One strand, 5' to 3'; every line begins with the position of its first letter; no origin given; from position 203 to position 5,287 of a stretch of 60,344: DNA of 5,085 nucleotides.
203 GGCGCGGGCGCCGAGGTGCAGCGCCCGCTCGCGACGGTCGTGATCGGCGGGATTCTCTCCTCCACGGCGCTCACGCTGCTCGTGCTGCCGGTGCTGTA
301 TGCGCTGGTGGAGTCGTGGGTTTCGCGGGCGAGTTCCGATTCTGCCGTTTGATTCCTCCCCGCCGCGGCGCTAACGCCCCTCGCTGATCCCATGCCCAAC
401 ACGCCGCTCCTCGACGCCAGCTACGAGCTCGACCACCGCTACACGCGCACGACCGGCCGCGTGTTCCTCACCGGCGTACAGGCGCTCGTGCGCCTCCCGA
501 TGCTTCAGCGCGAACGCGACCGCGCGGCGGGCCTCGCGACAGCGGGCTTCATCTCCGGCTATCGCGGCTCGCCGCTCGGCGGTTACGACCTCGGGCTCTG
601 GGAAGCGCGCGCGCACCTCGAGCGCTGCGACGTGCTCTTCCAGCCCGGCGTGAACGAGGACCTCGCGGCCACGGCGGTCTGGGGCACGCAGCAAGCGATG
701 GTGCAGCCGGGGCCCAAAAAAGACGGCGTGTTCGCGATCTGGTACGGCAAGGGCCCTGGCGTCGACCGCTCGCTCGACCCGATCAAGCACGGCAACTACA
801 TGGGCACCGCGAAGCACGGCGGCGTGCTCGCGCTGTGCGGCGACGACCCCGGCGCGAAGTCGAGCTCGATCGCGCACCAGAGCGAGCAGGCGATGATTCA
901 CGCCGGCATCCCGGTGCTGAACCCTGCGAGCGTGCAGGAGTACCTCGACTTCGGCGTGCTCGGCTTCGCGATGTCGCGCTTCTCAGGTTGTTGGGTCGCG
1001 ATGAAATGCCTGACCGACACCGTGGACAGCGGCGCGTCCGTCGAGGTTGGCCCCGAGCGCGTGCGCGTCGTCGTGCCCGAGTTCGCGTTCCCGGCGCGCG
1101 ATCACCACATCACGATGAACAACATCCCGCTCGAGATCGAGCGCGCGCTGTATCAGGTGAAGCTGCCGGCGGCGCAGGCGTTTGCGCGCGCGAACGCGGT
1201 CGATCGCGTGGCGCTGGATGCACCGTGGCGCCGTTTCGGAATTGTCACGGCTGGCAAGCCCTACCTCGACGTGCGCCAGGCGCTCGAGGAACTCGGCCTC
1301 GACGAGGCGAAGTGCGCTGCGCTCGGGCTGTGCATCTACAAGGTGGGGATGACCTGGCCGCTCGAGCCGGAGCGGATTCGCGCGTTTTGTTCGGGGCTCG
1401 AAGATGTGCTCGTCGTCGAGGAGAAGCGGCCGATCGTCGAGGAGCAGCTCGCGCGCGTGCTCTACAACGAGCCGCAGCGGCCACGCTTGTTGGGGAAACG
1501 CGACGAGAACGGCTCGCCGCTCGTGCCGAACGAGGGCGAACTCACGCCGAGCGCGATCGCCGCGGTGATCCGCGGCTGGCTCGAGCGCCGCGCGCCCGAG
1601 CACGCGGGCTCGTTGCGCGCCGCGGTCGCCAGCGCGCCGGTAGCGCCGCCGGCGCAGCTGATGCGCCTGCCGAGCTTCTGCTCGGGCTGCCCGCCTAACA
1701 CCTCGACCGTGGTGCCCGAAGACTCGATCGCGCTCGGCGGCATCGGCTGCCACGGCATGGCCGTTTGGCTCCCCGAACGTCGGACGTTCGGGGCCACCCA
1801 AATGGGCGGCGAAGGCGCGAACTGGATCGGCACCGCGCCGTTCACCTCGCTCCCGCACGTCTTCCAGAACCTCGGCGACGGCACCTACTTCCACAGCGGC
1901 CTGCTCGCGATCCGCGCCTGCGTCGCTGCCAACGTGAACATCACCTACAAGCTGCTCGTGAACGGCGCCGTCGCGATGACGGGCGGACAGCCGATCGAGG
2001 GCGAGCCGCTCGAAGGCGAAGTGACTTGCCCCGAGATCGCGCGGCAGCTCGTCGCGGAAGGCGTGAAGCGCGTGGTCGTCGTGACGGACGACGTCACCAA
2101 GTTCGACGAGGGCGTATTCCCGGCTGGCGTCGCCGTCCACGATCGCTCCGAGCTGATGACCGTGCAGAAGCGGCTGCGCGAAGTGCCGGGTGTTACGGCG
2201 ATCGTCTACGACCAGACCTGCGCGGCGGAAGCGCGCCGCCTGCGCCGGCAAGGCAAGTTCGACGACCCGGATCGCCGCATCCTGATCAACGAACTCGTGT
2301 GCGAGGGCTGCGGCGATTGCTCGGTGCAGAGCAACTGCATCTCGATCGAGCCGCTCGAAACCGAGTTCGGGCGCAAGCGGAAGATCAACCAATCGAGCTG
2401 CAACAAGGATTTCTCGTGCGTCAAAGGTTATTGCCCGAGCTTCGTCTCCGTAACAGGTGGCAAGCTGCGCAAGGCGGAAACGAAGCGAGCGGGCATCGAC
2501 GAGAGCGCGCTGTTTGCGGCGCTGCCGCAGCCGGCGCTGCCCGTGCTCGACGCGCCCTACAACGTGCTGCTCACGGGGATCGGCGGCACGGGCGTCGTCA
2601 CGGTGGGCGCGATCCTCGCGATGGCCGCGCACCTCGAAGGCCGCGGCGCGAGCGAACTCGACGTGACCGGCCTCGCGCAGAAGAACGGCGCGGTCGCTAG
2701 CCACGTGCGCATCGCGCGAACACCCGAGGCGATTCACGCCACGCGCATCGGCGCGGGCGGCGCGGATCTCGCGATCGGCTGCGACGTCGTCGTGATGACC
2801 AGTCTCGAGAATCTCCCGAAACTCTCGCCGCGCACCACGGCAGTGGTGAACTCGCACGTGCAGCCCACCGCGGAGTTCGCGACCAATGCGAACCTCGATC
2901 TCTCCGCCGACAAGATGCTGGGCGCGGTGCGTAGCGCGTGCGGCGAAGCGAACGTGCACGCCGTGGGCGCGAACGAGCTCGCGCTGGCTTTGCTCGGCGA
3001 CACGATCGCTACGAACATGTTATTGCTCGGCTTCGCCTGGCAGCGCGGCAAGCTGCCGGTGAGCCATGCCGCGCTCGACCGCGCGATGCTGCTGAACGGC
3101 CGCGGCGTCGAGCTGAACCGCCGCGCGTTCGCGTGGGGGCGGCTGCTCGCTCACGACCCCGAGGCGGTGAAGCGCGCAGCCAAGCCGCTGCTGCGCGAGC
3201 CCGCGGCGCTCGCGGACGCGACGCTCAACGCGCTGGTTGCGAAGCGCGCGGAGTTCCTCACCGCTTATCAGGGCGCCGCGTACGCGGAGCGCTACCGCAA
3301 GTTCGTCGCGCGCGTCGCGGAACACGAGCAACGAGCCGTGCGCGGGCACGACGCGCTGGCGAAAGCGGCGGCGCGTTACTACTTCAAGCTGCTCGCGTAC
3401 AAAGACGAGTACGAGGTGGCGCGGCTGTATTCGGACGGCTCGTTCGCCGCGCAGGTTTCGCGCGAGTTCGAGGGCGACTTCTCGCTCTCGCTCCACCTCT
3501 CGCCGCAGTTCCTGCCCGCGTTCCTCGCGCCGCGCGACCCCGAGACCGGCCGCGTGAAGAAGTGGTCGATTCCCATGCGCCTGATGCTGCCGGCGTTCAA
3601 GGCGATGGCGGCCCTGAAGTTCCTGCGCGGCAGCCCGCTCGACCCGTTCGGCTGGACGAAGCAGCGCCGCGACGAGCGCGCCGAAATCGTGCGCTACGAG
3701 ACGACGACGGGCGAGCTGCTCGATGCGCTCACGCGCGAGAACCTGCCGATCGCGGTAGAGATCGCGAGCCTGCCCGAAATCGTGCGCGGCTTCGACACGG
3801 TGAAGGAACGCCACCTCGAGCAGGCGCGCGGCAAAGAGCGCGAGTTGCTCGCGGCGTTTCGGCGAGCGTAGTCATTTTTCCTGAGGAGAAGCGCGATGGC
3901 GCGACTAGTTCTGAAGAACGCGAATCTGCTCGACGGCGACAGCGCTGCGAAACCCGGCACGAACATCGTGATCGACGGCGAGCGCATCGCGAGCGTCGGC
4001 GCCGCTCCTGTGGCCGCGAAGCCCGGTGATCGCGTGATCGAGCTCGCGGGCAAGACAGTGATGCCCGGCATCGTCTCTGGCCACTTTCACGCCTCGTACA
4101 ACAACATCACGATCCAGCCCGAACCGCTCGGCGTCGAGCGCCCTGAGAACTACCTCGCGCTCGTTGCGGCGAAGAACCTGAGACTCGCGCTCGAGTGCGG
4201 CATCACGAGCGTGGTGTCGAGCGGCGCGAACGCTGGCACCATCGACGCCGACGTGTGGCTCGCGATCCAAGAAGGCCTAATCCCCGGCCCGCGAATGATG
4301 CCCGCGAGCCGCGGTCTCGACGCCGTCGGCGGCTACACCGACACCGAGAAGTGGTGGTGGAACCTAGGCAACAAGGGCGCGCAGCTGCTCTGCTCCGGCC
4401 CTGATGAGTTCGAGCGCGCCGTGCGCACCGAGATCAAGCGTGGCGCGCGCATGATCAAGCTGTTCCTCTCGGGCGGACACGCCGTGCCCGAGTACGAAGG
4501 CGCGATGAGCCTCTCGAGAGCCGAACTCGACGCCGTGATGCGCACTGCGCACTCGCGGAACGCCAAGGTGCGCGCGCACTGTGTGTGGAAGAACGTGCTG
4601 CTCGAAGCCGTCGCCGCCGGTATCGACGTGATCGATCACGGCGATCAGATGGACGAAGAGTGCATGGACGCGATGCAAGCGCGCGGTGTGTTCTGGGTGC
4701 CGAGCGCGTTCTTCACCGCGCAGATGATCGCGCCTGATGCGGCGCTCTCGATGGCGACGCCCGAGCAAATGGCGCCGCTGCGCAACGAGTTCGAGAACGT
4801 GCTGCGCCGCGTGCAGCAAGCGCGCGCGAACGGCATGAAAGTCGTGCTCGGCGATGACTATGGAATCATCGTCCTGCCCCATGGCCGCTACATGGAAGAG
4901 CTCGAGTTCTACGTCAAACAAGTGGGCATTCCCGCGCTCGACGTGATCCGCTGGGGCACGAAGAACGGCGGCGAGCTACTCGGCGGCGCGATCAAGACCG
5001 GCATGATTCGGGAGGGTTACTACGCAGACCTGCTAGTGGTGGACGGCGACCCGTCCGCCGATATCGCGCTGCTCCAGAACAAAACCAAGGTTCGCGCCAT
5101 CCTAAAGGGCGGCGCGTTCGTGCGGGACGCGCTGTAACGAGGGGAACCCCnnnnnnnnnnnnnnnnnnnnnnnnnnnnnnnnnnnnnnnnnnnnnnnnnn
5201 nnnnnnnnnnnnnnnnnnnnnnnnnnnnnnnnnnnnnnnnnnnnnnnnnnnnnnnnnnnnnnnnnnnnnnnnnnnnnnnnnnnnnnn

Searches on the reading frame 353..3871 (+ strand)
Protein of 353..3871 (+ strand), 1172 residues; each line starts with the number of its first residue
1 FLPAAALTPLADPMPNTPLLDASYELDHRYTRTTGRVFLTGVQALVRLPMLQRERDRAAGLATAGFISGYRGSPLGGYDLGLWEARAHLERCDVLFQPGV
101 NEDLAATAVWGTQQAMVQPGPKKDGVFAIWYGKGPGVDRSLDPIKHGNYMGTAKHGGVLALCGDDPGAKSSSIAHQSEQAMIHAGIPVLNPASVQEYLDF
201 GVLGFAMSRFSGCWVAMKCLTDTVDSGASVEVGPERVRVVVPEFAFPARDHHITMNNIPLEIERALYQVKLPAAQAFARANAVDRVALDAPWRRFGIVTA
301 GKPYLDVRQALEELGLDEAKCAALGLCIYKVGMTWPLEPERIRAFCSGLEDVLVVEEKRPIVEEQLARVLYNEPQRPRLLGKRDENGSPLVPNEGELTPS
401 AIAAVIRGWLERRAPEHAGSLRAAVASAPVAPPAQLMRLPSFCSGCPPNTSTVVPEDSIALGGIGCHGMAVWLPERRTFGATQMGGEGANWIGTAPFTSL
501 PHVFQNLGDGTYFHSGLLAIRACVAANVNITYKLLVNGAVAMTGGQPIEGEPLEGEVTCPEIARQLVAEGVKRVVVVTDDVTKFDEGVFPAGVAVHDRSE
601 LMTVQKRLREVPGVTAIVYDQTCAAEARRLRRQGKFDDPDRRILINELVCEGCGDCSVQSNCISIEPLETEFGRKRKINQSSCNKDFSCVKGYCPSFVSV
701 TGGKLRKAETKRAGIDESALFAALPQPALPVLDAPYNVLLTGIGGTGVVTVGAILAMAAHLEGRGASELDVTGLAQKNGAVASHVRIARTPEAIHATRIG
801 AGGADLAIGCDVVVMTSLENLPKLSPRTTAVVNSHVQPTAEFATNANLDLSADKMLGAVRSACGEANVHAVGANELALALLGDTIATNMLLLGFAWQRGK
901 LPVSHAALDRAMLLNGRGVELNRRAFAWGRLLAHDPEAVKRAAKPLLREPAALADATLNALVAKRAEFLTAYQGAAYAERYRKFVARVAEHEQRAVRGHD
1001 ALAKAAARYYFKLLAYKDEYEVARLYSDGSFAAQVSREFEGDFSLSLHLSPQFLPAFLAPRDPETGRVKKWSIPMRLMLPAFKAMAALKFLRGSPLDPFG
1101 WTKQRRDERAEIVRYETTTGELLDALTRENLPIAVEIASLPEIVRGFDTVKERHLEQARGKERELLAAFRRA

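Call 35: search_protein_families(library=pfam, proteins=[window:353-3871:+], max_evalue=0.00001)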
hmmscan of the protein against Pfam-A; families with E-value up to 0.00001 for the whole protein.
window:353-3871:+ (1172 aa): 2 families
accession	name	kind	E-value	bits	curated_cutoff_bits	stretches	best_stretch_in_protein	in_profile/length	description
PF20169.3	DUF6537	-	5.2e-62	209.8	27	1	959-1160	2-199/203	Family of unknown function (DUF6537)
PF01558.24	POR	-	7e-22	78.8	27.4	1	744-929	1-171/173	Pyruvate ferredoxin/flavodoxin oxidoreductase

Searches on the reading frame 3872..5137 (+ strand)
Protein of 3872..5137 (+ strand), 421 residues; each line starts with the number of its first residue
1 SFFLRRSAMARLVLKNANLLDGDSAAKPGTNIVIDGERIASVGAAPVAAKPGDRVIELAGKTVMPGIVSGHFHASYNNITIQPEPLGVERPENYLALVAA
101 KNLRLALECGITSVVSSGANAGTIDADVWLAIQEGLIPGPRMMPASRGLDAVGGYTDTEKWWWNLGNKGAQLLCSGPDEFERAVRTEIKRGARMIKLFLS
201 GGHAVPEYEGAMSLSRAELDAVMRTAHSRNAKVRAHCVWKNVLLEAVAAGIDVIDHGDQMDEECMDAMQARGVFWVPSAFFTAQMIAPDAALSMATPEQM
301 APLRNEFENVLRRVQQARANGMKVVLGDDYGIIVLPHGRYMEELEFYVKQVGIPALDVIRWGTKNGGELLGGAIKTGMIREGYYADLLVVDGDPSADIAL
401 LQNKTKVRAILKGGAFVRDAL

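Call 35: search_protein_families(library=pfam, proteins=[window:3872-5137:+], max_evalue=0.00001)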
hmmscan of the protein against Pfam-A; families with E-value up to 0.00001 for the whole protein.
window:3872-5137:+ (421 aa): 2 families
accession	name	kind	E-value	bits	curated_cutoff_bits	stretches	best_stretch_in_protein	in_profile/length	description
PF01979.26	Amidohydro_1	-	8.7e-28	98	25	1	62-415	1-343/345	Amidohydrolase family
PF07969.17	Amidohydro_3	-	4.7e-10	40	29.7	1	203-416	245-470/472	Amidohydrolase family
